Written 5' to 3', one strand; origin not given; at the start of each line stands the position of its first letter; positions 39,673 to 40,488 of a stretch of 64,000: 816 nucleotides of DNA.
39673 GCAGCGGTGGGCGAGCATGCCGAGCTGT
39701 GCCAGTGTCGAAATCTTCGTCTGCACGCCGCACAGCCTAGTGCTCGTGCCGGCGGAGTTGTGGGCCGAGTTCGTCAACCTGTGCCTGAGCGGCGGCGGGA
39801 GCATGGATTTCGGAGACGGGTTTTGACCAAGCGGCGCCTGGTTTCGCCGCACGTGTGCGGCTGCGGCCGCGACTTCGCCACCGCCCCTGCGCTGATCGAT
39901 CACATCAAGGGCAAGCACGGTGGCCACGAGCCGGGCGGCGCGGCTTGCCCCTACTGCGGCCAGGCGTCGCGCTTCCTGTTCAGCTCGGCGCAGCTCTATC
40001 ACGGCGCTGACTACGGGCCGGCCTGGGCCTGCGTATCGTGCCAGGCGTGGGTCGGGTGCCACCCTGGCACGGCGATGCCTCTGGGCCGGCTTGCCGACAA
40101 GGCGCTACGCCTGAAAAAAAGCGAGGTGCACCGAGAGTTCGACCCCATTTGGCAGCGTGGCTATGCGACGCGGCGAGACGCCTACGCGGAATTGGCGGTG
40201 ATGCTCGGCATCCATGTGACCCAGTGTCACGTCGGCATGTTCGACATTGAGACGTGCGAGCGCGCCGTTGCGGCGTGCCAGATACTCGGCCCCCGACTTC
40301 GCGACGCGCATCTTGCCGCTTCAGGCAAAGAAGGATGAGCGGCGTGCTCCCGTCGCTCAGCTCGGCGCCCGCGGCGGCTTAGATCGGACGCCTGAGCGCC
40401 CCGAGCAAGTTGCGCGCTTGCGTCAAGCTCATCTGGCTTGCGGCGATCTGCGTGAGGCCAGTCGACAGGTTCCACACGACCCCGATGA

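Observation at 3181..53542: Bulged GC stem-loop 'leader box' fixed 17-24 nt upstream of at least 15 start codons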

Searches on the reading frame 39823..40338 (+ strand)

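Call 94: search_protein_families(library=pfam, proteins=[window:39823-40338:+], max_evalue=0.01)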
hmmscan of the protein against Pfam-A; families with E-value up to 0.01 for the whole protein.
window:39823-40338:+ (171 aa): 2 families
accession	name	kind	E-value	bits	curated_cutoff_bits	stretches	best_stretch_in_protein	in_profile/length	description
PF11672.13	DUF3268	-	1.9e-32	112.6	28.4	1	41-152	4-118/121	zinc-finger-containing domain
PF00096.32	zf-C2H2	-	0.0063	17.4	25.2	0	13-32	5-23/23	Zinc finger, C2H2 type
